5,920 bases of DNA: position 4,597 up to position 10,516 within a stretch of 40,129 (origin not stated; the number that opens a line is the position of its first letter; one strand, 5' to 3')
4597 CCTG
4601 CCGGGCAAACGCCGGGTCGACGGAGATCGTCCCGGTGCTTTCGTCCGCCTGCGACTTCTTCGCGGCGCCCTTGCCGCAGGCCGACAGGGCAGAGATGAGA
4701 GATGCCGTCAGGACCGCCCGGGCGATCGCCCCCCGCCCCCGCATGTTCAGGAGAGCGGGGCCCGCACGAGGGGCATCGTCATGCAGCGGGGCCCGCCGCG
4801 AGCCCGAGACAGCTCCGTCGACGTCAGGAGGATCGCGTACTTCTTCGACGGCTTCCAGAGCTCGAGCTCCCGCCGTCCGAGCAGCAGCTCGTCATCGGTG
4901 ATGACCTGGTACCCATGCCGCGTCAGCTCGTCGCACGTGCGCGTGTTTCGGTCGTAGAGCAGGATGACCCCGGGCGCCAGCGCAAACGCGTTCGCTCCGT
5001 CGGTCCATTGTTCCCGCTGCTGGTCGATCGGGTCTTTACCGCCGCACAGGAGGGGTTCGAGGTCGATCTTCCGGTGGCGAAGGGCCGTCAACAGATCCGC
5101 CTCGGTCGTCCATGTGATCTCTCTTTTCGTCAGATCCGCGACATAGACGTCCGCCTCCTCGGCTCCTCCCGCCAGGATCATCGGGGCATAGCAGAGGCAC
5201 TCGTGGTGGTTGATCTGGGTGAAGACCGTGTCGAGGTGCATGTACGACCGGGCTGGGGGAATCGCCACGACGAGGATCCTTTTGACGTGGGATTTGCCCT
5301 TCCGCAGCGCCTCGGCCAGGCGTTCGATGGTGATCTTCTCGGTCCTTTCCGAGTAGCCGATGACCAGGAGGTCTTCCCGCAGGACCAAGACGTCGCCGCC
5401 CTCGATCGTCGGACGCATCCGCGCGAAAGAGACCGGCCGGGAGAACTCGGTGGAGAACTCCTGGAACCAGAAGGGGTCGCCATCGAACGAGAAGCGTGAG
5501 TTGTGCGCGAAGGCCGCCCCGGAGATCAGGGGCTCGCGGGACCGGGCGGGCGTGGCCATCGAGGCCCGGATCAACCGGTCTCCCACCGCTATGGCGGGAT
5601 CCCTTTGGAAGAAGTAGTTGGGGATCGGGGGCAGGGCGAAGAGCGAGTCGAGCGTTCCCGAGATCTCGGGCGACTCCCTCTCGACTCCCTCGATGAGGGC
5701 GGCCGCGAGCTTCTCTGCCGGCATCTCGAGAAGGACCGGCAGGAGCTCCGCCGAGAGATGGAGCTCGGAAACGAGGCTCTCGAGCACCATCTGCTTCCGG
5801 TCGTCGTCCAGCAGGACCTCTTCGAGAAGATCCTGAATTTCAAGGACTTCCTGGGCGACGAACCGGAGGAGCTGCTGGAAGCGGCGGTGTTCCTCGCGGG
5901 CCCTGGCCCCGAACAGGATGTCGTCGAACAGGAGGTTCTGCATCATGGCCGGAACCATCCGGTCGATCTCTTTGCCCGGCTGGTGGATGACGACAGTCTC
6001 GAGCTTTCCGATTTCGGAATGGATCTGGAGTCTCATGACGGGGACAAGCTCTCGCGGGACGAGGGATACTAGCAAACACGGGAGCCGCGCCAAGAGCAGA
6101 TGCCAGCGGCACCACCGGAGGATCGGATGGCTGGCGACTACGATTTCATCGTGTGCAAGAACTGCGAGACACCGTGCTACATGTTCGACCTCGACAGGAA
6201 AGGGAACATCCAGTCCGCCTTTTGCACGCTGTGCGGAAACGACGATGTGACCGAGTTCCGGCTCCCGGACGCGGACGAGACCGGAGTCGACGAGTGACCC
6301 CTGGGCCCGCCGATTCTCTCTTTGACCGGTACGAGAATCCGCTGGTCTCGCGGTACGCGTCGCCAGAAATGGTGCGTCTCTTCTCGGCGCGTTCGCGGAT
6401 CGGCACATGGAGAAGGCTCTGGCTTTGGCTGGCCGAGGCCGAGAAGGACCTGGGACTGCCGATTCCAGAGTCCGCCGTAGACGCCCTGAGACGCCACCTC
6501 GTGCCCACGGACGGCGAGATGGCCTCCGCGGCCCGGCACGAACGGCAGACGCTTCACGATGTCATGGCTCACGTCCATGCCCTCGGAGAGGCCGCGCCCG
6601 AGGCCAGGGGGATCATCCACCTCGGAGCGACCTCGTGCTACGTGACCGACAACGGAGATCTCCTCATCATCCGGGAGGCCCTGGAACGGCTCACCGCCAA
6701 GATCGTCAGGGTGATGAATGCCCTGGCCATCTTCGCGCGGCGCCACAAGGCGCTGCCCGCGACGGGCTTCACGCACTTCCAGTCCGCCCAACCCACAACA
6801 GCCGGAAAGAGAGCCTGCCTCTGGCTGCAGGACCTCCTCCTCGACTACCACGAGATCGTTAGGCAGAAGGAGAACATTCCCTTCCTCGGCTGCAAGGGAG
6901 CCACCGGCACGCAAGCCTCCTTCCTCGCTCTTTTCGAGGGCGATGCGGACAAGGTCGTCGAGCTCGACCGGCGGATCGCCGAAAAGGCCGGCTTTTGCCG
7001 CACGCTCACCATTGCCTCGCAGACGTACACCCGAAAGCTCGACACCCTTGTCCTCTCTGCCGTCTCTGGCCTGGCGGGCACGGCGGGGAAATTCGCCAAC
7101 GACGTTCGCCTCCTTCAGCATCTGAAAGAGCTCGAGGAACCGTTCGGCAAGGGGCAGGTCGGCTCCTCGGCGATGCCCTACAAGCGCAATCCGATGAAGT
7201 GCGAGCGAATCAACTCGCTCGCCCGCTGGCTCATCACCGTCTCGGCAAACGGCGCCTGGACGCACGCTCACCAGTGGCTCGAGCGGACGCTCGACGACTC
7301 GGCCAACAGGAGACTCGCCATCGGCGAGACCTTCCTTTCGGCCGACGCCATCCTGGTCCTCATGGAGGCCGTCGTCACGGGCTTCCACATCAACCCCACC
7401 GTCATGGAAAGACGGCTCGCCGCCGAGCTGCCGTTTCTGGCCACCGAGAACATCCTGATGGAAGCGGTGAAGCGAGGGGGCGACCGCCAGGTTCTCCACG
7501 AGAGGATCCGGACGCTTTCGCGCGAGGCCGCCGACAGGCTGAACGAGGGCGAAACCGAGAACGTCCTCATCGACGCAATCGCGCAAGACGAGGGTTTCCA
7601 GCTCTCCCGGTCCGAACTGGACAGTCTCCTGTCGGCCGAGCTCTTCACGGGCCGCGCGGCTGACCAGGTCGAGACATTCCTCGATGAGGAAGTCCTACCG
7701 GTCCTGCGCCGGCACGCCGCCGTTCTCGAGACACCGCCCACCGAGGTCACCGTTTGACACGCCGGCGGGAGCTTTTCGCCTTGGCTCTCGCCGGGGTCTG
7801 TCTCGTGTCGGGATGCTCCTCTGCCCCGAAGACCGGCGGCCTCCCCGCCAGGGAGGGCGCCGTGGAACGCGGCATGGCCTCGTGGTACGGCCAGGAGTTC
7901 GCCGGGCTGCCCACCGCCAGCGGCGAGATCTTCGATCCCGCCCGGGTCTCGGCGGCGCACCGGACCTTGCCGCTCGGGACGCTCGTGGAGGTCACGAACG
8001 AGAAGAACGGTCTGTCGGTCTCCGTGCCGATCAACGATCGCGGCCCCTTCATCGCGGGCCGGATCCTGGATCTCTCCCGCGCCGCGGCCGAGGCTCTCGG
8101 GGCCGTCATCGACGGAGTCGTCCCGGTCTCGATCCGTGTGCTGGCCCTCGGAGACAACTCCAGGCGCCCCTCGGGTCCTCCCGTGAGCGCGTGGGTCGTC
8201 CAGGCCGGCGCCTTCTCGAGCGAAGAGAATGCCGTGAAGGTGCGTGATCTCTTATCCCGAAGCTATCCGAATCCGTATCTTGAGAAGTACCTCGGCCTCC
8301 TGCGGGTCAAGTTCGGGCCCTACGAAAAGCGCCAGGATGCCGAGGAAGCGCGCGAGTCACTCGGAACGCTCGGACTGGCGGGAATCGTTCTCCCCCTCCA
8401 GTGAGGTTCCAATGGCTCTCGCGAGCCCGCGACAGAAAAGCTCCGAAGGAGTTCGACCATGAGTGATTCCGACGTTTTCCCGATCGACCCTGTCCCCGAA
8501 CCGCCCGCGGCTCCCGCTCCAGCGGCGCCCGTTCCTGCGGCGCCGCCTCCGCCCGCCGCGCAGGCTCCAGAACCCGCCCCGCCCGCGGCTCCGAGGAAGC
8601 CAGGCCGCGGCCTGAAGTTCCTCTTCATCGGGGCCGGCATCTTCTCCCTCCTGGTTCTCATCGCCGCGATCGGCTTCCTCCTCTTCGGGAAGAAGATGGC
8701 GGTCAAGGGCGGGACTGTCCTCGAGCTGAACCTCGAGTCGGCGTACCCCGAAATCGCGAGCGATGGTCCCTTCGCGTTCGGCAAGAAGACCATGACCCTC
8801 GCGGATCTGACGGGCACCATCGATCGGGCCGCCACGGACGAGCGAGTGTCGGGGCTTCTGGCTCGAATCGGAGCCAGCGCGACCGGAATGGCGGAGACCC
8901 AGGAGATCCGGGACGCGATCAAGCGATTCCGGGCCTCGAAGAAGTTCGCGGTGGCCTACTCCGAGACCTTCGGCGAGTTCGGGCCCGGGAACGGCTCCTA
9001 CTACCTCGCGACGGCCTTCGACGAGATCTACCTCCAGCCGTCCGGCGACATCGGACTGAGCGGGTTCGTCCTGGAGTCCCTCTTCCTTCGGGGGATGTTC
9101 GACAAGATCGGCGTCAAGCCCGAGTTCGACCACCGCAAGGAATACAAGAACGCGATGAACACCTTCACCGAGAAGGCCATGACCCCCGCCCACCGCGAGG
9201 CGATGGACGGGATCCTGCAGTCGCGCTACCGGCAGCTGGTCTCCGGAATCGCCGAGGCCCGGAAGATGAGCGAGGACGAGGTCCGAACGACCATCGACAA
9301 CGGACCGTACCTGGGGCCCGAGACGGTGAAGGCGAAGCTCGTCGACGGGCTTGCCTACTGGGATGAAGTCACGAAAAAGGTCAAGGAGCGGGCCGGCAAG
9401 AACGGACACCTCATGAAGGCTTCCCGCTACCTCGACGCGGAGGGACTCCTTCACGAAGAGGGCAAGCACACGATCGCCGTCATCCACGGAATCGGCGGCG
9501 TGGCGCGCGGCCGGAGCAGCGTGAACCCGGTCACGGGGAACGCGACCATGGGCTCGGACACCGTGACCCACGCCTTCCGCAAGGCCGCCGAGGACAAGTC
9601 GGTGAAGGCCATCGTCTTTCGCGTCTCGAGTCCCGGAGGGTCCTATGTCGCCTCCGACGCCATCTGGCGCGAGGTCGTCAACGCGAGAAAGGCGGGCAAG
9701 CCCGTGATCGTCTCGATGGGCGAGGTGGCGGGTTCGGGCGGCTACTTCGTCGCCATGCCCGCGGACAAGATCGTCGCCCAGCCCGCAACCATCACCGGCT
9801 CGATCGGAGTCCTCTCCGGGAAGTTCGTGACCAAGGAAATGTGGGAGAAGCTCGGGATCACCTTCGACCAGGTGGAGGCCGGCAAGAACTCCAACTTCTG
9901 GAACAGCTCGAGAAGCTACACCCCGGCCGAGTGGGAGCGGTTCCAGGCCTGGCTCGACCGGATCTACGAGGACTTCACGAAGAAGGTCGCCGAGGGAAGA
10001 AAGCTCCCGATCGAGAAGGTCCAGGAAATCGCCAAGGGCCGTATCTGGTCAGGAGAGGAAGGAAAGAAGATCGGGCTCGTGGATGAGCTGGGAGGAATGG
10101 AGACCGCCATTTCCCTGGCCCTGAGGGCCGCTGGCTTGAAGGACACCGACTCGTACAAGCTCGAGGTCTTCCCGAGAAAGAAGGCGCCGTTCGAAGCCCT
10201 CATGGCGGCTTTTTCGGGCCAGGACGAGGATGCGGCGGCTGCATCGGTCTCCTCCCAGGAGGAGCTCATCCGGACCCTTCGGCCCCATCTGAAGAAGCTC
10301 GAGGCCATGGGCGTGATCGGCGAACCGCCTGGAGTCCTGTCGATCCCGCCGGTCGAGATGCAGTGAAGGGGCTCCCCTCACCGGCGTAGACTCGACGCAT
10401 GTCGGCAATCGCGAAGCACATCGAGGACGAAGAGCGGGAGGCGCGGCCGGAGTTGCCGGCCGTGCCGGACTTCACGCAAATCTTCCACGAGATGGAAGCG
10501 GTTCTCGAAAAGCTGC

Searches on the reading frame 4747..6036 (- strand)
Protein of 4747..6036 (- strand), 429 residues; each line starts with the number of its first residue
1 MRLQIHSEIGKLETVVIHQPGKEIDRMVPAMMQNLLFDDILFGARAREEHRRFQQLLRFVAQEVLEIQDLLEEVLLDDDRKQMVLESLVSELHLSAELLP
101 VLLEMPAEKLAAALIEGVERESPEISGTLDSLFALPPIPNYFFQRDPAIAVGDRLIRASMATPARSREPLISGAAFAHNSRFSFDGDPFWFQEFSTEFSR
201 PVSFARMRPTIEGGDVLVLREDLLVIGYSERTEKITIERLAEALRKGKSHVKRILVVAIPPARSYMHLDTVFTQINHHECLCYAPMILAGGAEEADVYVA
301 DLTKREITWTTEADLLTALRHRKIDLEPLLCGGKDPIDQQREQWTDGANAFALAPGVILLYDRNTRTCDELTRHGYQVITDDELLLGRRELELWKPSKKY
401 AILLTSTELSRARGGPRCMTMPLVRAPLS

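Call 49: search_protein_families(library=ncbifam, proteins=[window:4747-6036:-], max_evalue=0.00001)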
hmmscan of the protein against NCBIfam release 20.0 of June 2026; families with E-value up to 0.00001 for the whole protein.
window:4747-6036:- (429 aa): 2 families
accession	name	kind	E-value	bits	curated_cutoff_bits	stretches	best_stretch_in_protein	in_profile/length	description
NF002381.0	PRK01388.1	subfamily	1.7e-93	313.7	414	2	3-388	6-390/405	arginine deiminase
TIGR01078.1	arcA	equivalog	3.2e-92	309.4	489.1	1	4-386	2-391/408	arginine deiminase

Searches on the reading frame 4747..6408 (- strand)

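Call 9: search_protein_families(library=pfam, proteins=[window:4747-6408:-], max_evalue=0.0001)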
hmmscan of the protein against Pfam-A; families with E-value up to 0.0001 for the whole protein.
window:4747-6408:- (553 aa): 1 family
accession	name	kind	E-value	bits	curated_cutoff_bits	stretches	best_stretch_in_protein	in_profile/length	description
PF02274.22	ADI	-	1.1e-66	225.9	22.8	1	158-504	2-355/377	Arginine deiminase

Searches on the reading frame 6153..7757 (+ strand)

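Call 9: search_protein_families(library=pfam, proteins=[window:6153-7757:+], max_evalue=0.0001)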
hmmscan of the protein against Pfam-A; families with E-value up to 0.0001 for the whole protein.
window:6153-7757:+ (534 aa): 2 families
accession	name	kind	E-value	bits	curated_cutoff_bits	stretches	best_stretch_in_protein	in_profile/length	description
PF00206.25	Lyase_1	-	4.3e-23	82.6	27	1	134-357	87-307/312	Lyase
PF10397.14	ADSL_C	-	3.9e-17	62.8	32.7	1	427-509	1-79/79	Adenylosuccinate lyase C-terminus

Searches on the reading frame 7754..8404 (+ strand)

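Call 9: search_protein_families(library=pfam, proteins=[window:7754-8404:+], max_evalue=0.0001)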
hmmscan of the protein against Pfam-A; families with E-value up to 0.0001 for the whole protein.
window:7754-8404:+ (216 aa): 2 families
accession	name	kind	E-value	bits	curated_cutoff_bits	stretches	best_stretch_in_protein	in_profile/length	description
PF03330.24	DPBB_1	-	7.6e-24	84.2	28.8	1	38-126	2-82/83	Lytic transglycolase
PF05036.18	SPOR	-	1.5e-11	44.9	21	1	145-213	3-75/76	SPOR domain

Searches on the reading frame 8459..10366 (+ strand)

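Call 9: search_protein_families(library=pfam, proteins=[window:8459-10366:+], max_evalue=0.0001)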
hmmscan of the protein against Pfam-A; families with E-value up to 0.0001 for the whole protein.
window:8459-10366:+ (635 aa): 3 families
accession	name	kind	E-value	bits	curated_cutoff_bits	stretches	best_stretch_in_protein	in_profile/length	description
PF01343.23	Peptidase_S49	-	1.9e-78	262.2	24.9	2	409-560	2-153/154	Peptidase family S49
PF25145.1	NfeD1b_N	-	1e-06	28.9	40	1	375-453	24-99/189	NfeD1b, N-terminal domain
PF01972.22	SDH_protease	-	5.2e-05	22.8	31.3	1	366-449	78-155/286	ClpP-like SDH-type serine proteinase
